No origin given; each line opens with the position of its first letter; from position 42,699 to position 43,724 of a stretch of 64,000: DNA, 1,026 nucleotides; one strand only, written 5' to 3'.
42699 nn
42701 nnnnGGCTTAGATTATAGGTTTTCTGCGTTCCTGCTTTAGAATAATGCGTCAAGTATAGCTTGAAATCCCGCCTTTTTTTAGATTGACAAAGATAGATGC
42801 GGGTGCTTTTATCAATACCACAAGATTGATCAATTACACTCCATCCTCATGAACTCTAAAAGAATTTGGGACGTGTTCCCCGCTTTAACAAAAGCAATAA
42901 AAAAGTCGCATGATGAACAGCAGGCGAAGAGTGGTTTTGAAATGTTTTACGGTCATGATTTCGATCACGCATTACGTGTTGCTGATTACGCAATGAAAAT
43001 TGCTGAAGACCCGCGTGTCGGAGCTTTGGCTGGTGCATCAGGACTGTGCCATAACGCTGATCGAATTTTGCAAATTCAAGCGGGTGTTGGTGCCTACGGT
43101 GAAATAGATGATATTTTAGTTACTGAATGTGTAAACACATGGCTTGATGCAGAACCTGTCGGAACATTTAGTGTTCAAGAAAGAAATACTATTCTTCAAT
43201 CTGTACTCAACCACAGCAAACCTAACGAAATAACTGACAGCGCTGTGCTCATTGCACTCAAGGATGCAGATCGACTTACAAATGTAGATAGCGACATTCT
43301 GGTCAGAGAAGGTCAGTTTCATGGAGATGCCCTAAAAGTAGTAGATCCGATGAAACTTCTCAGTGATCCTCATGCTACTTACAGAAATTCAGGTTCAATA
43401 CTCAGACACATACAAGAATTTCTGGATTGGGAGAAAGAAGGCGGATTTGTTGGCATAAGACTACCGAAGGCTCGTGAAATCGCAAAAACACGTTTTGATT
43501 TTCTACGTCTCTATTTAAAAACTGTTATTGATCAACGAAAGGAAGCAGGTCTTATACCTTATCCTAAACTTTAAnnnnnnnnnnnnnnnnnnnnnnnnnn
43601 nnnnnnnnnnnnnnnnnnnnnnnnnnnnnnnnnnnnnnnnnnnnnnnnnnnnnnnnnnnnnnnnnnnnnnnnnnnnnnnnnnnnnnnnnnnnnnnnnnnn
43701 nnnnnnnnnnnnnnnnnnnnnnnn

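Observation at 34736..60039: A 25-kb surface-glycan biosynthesis island with an unusually rich tailoring repertoire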

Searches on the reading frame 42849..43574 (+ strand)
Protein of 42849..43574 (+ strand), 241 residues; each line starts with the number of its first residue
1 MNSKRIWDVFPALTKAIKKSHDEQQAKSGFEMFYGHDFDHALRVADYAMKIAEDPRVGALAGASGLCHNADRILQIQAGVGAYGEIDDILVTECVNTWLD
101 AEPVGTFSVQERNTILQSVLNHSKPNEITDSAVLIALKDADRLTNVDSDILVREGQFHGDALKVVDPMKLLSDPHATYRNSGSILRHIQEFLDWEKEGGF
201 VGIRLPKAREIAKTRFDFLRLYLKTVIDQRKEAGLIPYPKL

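Call 3: search_protein_families(library=pfam, proteins=[window:42849-43574:+], max_evalue=0.001)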
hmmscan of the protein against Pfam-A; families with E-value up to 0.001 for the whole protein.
window:42849-43574:+ (241 aa): 0 families

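Call 11: search_protein_families(library=ncbifam, proteins=[window:42849-43574:+], max_evalue=0.001)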
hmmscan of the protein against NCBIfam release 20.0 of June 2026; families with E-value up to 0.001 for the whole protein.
window:42849-43574:+ (241 aa): 0 families

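Call 21: search_protein_families(library=pfam, proteins=[window:42849-43574:+], max_evalue=5)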
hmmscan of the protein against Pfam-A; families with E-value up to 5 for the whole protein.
window:42849-43574:+ (241 aa): 1 family
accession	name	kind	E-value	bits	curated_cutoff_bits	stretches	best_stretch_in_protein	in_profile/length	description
PF01966.28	HD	-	0.0014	19.4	22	1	38-145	2-115/116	HD domain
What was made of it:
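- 42849..43574 (+): HD-domain metal-dependent phosphohydrolase-like protein (g08) from a CPR-restricted family. Its role in the cassette is unknown; it may be a nucleotide or NDP-sugar (pyro)phosphohydrolase. Pfam HD E=1.4e-3 (call 21).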

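Call 28: find_homologous_proteins(query=window:42849-43574:+, max_evalue=0.001)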
Query window:42849-43574:+ (241 aa): 75 proteins with E <= 0.001 among 1053 candidates.
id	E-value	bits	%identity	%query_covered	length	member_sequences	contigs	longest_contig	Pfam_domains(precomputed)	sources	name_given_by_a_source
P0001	1.0e-157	541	100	100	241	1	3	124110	-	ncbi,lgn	-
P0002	2.0e-141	488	88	100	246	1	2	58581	-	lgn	-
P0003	4.1e-88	313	60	98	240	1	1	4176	-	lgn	-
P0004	5.8e-82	293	57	98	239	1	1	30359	PF01966.29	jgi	jgi:hypothetical protein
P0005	2.9e-79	284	56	98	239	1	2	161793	PF01966.29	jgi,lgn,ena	-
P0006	3.8e-75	271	50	98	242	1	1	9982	-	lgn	-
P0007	6.0e-75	270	49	99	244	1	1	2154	-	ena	-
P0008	4.1e-74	267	51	99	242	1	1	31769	-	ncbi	-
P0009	1.5e-73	265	50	98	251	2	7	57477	PF01966.29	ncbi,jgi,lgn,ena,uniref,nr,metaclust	ncbi:MAG: hypothetical protein A2648_00990 [Candidatus Lloydbacteria bacterium RIFCSPHIGHO2_01_FULL_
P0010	3.3e-73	264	52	98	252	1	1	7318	-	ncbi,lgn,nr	ncbi:MAG: hypothetical protein Q8P49_02685 [Candidatus Liptonbacteria bacterium]|nr:hypothetical pro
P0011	7.2e-73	263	52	97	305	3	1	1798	-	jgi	-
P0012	7.7e-72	260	53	98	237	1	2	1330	-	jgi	jgi:hypothetical protein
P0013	9.9e-72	259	54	99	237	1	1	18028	-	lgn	-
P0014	1.7e-70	255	54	99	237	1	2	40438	-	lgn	-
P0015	1.2e-68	249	50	96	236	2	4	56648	PF01966.29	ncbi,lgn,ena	-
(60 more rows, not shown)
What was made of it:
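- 42849..43574 (+): 75 homologues, all named ones CPR (call 28).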

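Call 29: find_encoding_contigs(protein=P0001, flank=10000, max_places=4)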
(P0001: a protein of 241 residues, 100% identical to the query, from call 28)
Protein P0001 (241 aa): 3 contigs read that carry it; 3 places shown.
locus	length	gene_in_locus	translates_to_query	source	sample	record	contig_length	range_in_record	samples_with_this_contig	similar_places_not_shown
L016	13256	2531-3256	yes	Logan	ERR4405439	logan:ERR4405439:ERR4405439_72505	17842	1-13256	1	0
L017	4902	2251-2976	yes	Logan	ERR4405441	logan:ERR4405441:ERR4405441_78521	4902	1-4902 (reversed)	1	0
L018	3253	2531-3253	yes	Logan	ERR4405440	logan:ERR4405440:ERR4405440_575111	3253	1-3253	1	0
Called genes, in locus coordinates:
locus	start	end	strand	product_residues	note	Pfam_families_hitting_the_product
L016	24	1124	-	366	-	PF01041:DegT_DnrJ_EryC1, PF00155:Aminotran_1_2, PF01053:Cys_Met_Meta_PP, PF01212:Beta_elim_lyase (weak), PF00266:Aminotran_5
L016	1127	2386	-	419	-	PF08421:Methyltransf_13, PF13489:Methyltransf_23, PF08484:Methyltransf_14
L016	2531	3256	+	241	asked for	-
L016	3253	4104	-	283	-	PF00551:Formyl_trans_N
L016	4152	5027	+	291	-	PF00535:Glycos_transf_2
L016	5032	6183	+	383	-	PF13692:Glyco_trans_1_4 (weak)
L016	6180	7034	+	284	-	PF00535:Glycos_transf_2, PF10111:Glyco_tranf_2_2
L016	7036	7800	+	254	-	PF03269:DUF268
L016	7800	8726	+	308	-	-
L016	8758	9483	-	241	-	-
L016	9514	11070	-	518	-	PF00535:Glycos_transf_2, PF10111:Glyco_tranf_2_2 (faint), PF13641:Glyco_tranf_2_3, PF13489:Methyltransf_23 (weak), PF08241:Methyltransf_11, PF13847:Methyltransf_31 (faint), PF13649:Methyltransf_25 (weak)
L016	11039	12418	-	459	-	PF13231:PMT_2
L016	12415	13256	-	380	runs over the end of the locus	PF00534:Glycos_transf_1, PF13692:Glyco_trans_1_4, PF13524:Glyco_trans_1_2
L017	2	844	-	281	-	?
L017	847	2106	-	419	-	PF08421:Methyltransf_13, PF13489:Methyltransf_23, PF08484:Methyltransf_14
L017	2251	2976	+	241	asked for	-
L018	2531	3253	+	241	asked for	?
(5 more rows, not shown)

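Call 30: find_encoding_contigs(protein=P0002, flank=10000, max_places=3)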
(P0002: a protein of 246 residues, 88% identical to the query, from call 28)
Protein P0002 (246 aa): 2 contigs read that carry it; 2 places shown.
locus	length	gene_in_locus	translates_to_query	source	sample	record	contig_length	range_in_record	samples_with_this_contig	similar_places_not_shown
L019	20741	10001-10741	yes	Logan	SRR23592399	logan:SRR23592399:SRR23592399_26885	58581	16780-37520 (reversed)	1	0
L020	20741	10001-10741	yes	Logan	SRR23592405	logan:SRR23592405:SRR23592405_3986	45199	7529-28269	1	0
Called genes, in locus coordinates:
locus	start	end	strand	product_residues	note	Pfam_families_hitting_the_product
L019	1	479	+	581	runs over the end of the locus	PF02543:Carbam_trans_N, PF00814:TsaD (faint), PF22521:HypF_C_2 (faint), PF16861:Carbam_trans_C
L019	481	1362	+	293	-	PF01531:Glyco_transf_11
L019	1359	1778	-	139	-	PF14667:Polysacc_synt_C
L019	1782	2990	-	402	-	PF08421:Methyltransf_13, PF13489:Methyltransf_23, PF08241:Methyltransf_11, PF08242:Methyltransf_12 (weak), PF13649:Methyltransf_25 (weak), PF08484:Methyltransf_14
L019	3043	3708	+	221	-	PF00106:adh_short, PF01370:Epimerase, PF08659:KR, PF13460:NAD_binding_10 (weak), PF13561:adh_short_C2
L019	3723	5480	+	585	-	PF13522:GATase_6, PF13537:GATase_7, PF00733:Asn_synthase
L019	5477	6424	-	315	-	PF03721:UDPG_MGDP_dh_N (faint), PF00984:UDPG_MGDP_dh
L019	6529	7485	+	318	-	PF01370:Epimerase, PF16363:GDP_Man_Dehyd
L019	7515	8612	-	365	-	PF00155:Aminotran_1_2, PF01041:DegT_DnrJ_EryC1, PF00266:Aminotran_5 (weak), PF01053:Cys_Met_Meta_PP (weak), PF01212:Beta_elim_lyase (faint)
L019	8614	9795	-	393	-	PF08421:Methyltransf_13, PF13489:Methyltransf_23, PF08484:Methyltransf_14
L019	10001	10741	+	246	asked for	-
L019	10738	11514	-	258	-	PF00551:Formyl_trans_N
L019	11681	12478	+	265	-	PF00535:Glycos_transf_2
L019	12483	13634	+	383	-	PF00534:Glycos_transf_1 (weak), PF13692:Glyco_trans_1_4 (weak)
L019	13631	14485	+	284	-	PF00535:Glycos_transf_2, PF10111:Glyco_tranf_2_2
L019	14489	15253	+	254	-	PF08241:Methyltransf_11 (weak), PF03269:DUF268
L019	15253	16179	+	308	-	-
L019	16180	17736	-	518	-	PF00535:Glycos_transf_2, PF13641:Glyco_tranf_2_3, PF13489:Methyltransf_23 (weak), PF01209:Ubie_methyltran (weak), PF08241:Methyltransf_11, PF13649:Methyltransf_25 (weak), PF13847:Methyltransf_31 (weak)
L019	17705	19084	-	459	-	PF13231:PMT_2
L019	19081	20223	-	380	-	PF00534:Glycos_transf_1, PF13692:Glyco_trans_1_4, PF13524:Glyco_trans_1_2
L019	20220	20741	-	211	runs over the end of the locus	PF13489:Methyltransf_23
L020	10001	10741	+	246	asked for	-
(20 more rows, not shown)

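Call 32: find_encoding_contigs(protein=P0077, flank=10000, max_places=3)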
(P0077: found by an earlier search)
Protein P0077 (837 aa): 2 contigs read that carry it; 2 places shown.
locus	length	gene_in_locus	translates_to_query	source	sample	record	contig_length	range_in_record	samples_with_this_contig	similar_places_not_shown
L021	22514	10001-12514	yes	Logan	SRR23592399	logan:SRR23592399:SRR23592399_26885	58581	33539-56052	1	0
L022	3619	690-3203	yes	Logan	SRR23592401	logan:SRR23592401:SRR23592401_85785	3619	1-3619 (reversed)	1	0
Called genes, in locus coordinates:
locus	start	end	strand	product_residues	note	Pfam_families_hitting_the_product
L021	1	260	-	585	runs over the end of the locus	PF13522:GATase_6, PF13537:GATase_7, PF00733:Asn_synthase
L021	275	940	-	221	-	PF00106:adh_short, PF01370:Epimerase, PF08659:KR, PF13460:NAD_binding_10 (weak), PF13561:adh_short_C2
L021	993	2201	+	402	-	PF08421:Methyltransf_13, PF13489:Methyltransf_23, PF08241:Methyltransf_11, PF08242:Methyltransf_12 (weak), PF13649:Methyltransf_25 (weak), PF08484:Methyltransf_14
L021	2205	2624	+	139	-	PF14667:Polysacc_synt_C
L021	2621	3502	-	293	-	PF01531:Glyco_transf_11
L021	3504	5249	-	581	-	PF02543:Carbam_trans_N, PF00814:TsaD (faint), PF22521:HypF_C_2 (faint), PF16861:Carbam_trans_C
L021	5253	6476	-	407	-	PF01943:Polysacc_synt, PF13440:Polysacc_synt_3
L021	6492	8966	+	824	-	PF04932:Wzy_C, PF00515:TPR_1 (faint), PF07719:TPR_2 (faint), PF13181:TPR_8 (faint), PF13414:TPR_11 (faint), PF13424:TPR_12 (faint), PF13431:TPR_17 (faint), PF23914:TPR_CcmH_CycH (faint), +7 more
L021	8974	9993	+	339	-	PF01565:FAD_binding_4, PF02873:MurB_C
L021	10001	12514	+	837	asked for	PF07517:SecA_DEAD, PF01043:SecA_PP_bind, PF21090:P-loop_SecA, PF07516:SecA_SW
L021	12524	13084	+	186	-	PF09335:VTT_dom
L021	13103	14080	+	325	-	PF00389:2-Hacid_dh, PF02826:2-Hacid_dh_C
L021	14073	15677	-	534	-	PF01676:Metalloenzyme, PF06415:iPGM_N, PF01663:Phosphodiest (weak)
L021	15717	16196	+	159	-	-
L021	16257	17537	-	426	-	PF03952:Enolase_N, PF00113:Enolase_C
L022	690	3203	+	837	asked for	PF07517:SecA_DEAD, PF01043:SecA_PP_bind, PF21090:P-loop_SecA, PF07516:SecA_SW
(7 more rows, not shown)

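Call 51: predict_structure(alignment_id=A2)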
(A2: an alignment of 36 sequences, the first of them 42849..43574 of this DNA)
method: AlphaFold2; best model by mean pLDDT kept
length: 241 residues; sequences in the alignment: 36
mean_pLDDT: 96.3   pTM: 0.92
mean pLDDT of the five models: 96.3, 96.1, 95.9, 95.8, 95.7
residues with pLDDT >= 90: 230; 70-90: 9; 50-70: 1; < 50: 1
segments of 3 or more residues with pLDDT < 50: none
pLDDT, mean of each block of 10 residues (from residue 1): 86 99 97 94 99 98 99 97 95 99 98 99 97 99 98 92 95 91 96 95 98 98 98 95 85
secondary structure, 60 per line:
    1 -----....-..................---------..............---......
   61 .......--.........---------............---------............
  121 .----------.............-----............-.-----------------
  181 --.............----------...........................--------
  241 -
elements in order: H6-9 H11-28 H38-51 H55-67 H70-78 H88-99 H109-121 H132-144 H150-161 H184-195 H206-232

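Call 54: fold_search(model_id=the predicted structure, library=pdb)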
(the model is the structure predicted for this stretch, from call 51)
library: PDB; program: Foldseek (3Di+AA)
matches with E <= 10: 227; with E <= 0.001: 1
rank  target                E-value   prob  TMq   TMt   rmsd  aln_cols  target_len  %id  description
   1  2pjq_B                5.5e-04  1.00  0.58  0.65   4.8       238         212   16  Crystal structure of Q88U62_LACPL from Lactobacillus plantarum. Northeast Structural Genomics target LpR71 (released 2007-05-01)
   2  5dqv_A                1.0e-03  1.00  0.51  0.64   5.2       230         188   15  The crystal structure of Bacillus subtilis YpgQ (released 2016-04-27)
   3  2pjq_D                1.3e-03  1.00  0.55  0.64   5.6       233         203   17  Crystal structure of Q88U62_LACPL from Lactobacillus plantarum. Northeast Structural Genomics target LpR71 (released 2007-05-01)
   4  2qgs_A                1.6e-03  1.00  0.61  0.69   4.7       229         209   21  Crystal structure of SE1688 protein from Staphylococcus epidermidis. Northeast Structural Genomics Consortium target S (released 2007-07-17)
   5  3djb_A                1.6e-03  1.00  0.54  0.67   4.9       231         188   18  Crystal structure of a HD-superfamily hydrolase (BT9727_1981) from Bacillus thuringiensis, Northeast Structural Genomi (released 2008-08-19)
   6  5dqw_A                1.8e-03  1.00  0.53  0.66   4.8       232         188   17  The crystal structure of Bacillus subtilis YpgQ in complex with ADP (released 2016-04-27)
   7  3b57                  3.1e-03  1.00  0.56  0.73   4.6       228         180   14  Crystal structure of the Lin1889 protein (Q92AN1) from Listeria innocua. Northeast Structural Consortium target LkR65 (released 2007-11-06)
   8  5dqw_B                3.4e-03  1.00  0.55  0.70   4.5       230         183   17  The crystal structure of Bacillus subtilis YpgQ in complex with ADP (released 2016-04-27)
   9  5dqv_B                4.5e-03  1.00  0.54  0.69   4.9       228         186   16  The crystal structure of Bacillus subtilis YpgQ (released 2016-04-27)
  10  3dto_A                4.7e-03  1.00  0.58  0.72   4.1       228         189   14  Crystal structure of the metal-dependent HD domain-containing hydrolase BH2835 from Bacillus halodurans, Northeast Str (released 2008-09-09)
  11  5ihy_B                4.7e-03  1.00  0.51  0.63   5.8       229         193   16  The crystal structure of Bacillus subtilis SeMet-YpgQ (released 2016-04-27)
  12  2pjq_C                5.8e-03  1.00  0.62  0.70   4.0       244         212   15  Crystal structure of Q88U62_LACPL from Lactobacillus plantarum. Northeast Structural Genomics target LpR71 (released 2007-05-01)
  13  2pjq_A                6.7e-03  1.00  0.60  0.69   4.9       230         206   16  Crystal structure of Q88U62_LACPL from Lactobacillus plantarum. Northeast Structural Genomics target LpR71 (released 2007-05-01)
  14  2qgs_B                1.4e-02  1.00  0.54  0.64   5.1       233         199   19  Crystal structure of SE1688 protein from Staphylococcus epidermidis. Northeast Structural Genomics Consortium target S (released 2007-07-17)
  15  24io_B                3.7e-01  0.66  0.34  0.27  11.0       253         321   14  Crystal structure of the RelSeq N-terminal domain from Streptococcus equisimilis in complex with pppGpp (released 2026-03-18)
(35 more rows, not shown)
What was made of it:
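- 42849..43574 (+): AF2 pLDDT 96, nearest PDB entries are YpgQ-type HD hydrolases (calls 51, 54).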
